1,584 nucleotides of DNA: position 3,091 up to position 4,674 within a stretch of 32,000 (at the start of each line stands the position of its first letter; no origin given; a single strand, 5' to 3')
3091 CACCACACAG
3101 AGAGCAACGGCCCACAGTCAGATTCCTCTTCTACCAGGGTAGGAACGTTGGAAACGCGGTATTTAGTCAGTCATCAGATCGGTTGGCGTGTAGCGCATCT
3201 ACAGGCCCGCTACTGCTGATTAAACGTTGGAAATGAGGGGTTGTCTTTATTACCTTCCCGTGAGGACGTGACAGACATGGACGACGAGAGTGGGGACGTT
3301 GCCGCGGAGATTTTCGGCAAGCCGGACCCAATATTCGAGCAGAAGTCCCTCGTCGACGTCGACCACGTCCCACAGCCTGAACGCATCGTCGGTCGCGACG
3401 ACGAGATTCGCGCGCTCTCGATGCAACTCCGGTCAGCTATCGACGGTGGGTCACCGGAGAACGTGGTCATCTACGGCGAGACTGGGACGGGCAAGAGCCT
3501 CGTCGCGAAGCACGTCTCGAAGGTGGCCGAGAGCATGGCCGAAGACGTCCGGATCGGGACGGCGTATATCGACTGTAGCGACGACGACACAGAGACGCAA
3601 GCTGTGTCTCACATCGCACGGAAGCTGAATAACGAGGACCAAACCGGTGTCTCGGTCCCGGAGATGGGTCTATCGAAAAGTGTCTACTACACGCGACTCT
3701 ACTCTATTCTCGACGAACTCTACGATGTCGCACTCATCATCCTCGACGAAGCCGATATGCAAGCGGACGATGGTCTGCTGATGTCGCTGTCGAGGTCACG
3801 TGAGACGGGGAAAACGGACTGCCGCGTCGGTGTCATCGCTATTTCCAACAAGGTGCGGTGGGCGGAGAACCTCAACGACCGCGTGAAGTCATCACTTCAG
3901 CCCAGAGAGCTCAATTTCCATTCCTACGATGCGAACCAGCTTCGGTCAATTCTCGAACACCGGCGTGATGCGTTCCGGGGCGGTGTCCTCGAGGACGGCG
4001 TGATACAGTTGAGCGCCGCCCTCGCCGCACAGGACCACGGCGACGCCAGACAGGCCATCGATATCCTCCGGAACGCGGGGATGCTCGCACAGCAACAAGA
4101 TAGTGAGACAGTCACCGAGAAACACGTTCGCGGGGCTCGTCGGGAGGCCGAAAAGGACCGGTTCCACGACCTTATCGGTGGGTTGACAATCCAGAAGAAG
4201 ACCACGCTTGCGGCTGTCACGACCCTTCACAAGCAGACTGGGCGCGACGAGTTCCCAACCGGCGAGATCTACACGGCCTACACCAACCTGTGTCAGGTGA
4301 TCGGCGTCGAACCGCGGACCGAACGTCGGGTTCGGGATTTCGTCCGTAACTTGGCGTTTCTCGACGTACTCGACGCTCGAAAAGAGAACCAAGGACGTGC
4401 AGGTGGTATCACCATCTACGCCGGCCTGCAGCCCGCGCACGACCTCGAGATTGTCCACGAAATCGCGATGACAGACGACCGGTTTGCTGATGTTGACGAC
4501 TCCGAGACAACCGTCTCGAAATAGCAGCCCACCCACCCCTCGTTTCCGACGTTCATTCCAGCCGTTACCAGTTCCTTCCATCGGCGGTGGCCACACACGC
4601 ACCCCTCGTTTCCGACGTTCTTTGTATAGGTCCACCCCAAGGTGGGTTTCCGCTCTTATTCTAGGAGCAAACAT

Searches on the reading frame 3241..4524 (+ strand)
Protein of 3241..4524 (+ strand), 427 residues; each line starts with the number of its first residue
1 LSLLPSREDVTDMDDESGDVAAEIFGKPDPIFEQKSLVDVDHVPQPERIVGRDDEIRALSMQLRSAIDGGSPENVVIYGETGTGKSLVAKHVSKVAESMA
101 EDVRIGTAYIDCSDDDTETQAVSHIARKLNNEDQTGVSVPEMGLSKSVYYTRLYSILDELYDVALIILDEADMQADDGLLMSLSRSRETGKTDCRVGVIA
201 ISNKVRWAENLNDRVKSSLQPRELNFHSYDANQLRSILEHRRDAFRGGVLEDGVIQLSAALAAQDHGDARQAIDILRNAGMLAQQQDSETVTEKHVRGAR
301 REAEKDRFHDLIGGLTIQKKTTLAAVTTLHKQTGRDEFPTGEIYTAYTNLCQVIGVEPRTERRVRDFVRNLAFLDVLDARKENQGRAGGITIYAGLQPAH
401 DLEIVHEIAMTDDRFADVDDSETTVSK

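Call 15: search_protein_families(library=pfam, proteins=[window:3241-4524:+], max_evalue=0.01)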
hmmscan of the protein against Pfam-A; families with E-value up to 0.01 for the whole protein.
window:3241-4524:+ (427 aa): 17 families
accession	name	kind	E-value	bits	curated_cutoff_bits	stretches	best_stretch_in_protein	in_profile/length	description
PF22703.2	Cdc6_lid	-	2.3e-23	82.3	27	1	235-300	1-67/68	Cdc6 AAA+ ATPase-type lid domain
PF09079.17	Cdc6_C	-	1.9e-20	73.1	25.1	1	311-396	2-86/96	CDC6, C terminal winged helix domain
PF13401.12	AAA_22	-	2.4e-11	44.5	27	1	74-194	7-114/130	AAA domain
PF13191.12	AAA_16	-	3.2e-11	44.5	32.6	1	49-175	2-144/167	AAA ATPase domain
PF22606.2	Cdc6-ORC-like_ATPase_lid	-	2.8e-05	24.4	27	1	229-279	1-52/60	Cdc6/ORC-like, ATPase lid domain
PF00158.32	Sigma54_activat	-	0.00034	20.8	20.2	1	49-98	1-48/168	Sigma-54 interaction domain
PF05673.19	DUF815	-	0.00042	20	23.8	1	43-96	24-77/249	Protein of unknown function (DUF815)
PF24883.2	NPHP3_N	-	0.00061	20.5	24.8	1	71-129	21-75/164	Nephrocystin 3, N-terminal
PF00931.28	NB-ARC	-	0.001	18.8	23.5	1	69-157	15-97/248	NB-ARC domain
PF07728.20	AAA_5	-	0.0015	19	22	1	74-206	1-125/139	AAA domain (dynein-related subfamily)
PF00270.35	DEAD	-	0.0019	18.4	26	0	71-89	13-31/167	DEAD/DEAH box helicase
PF00005.33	ABC_tran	-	0.0038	18.3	25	0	73-128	12-67/137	ABC transporter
PF10923.14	BrxC_BrxD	-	0.0039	16.6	22.2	1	49-98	27-75/414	BREX system ATP-binding protein BrxC/D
PF20436.4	LonB_AAA-LID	-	0.0049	17.3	22.4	0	270-304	29-63/65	Archaeal LonB, AAA+ ATPase LID domain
PF12775.13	AAA_7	-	0.0065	16.5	25.8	0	73-133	34-90/181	P-loop containing dynein motor region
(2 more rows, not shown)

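Call 16: search_protein_families(library=ncbifam, proteins=[window:3241-4524:+], max_evalue=0.01)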
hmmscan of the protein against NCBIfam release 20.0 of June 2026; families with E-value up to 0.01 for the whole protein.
window:3241-4524:+ (427 aa): 11 families
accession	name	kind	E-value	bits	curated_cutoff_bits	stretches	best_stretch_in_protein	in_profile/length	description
TIGR02928.1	TIGR02928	subfamily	6.2e-122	407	181.3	1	31-391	1-361/366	orc1/cdc6 family replication initiation protein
NF001625.0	PRK00411.1-3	equivalog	1.9e-83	280.5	501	1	24-423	13-407/415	ORC1-type DNA replication protein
NF001623.0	PRK00411.1-1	equivalog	8.6e-46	156.5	311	1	20-392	7-384/411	ORC1-type DNA replication protein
NF001624.0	PRK00411.1-2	subfamily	1.3e-43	149.3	354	1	30-388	12-354/374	ORC1-type DNA replication protein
NF001626.0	PRK00411.1-5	equivalog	1e-32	113.4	417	1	23-386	8-355/374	ORC1-type DNA replication protein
NF047389.1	ATPase_Sll1717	subfamily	1.4e-06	27.7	75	0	270-376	318-417/454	P-loop ATPase, Sll1717 family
NF003451.0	PRK05022.1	equivalog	8.6e-05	21.4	476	1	45-96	188-237/512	nitric oxide reductase transcriptional regulator NorR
TIGR02902.1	spore_lonB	equivalog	0.00043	19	723.3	1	47-99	65-113/531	ATP-dependent protease LonB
NF003069.1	PRK03992.1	subfamily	0.0044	16.2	500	0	71-97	164-190/379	proteasome-activating nucleotidase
NF038308.1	RNA_repair_RtcR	equivalog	0.0045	15.9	650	1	47-95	180-227/530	RNA repair transcriptional activator RtcR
NF001679.0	PRK00440.1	equivalog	0.0047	16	303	0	161-323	102-251/322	replication factor C small subunit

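Call 29: list_cluster_members(proteins=[L003:2016-3242:-, window:30760-31200:-, window:3241-4524:+])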
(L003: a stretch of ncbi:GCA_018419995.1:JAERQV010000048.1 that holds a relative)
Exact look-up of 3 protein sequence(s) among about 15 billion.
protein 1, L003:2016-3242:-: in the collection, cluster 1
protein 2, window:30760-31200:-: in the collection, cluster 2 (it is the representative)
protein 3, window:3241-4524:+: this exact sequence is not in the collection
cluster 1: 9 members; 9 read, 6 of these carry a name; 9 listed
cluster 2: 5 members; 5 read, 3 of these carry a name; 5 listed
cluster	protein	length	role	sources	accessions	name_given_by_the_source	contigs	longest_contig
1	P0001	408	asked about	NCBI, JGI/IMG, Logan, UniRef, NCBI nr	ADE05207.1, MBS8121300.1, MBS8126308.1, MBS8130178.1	AAA family ATPase [Haloferax volcanii] | cell division control protein 6 | ORC1-type DNA replication protein n=3 Tax=Haloferax TaxID=2251 RepID=D4H092_HALVD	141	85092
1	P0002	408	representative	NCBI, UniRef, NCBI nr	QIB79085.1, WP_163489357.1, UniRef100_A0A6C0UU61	AAA family ATPase [Haloferax volcanii] | ORC1-type DNA replication protein n=1 Tax=Haloferax volcanii TaxID=2246 ... | AAA family ATPase [Haloferax alexandrinus]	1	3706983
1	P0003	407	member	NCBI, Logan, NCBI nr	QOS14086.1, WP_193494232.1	Orc1-type DNA replication protein (plasmid) [Haloferax gibbonsii] | AAA family ATPase [Haloferax gibbonsii]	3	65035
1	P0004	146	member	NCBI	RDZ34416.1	Orc1-type DNA replication protein, partial [Haloferax sp. Atlit-19N]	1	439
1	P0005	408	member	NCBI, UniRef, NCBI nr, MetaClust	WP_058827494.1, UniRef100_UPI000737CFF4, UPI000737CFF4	Cdc6/Cdc18 family protein [Haloferax sp. Q22] | Cdc6/Cdc18 family protein n=1 Tax=Haloferax sp. (strain Q22) TaxID=1526048 ... | AAA family ATPase [Haloferax sp. Q22]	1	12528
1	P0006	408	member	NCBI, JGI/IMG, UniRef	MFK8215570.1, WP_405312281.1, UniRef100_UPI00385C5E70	Cdc6/Cdc18 family protein [Haloferax volcanii] | cell division control protein 6 | Cdc6/Cdc18 family protein n=1 Tax=Haloferax volcanii TaxID=2246 RepID=UPI00385C5E70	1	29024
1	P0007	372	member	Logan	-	-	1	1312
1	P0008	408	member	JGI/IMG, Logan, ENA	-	-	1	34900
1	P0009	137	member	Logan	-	-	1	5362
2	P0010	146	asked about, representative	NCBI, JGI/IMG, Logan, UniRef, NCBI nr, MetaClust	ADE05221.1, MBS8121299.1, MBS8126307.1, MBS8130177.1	hypothetical protein JK354_19380 [Haloferax volcanii] | Uncharacterized protein n=2 Tax=Haloferax volcanii TaxID=2246 RepID=D4H0G7_HALVD | hypothetical protein [Haloferax volcanii]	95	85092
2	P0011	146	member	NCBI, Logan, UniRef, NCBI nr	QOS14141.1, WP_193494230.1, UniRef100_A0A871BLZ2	uncharacterized protein HfgLR_25335 (plasmid) [Haloferax gibbonsii] | Uncharacterized protein n=1 Tax=Haloferax gibbonsii TaxID=35746 RepID=A0A871BLZ2_HALGI | hypothetical protein [Haloferax gibbonsii]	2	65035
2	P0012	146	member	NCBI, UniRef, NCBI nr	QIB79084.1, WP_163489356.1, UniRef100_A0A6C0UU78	hypothetical protein G3A49_13460 [Haloferax volcanii] | Uncharacterized protein n=1 Tax=Haloferax volcanii TaxID=2246 RepID=A0A6C0UU78_HALVO | hypothetical protein [Haloferax alexandrinus]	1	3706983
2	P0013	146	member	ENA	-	-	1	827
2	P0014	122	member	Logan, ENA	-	-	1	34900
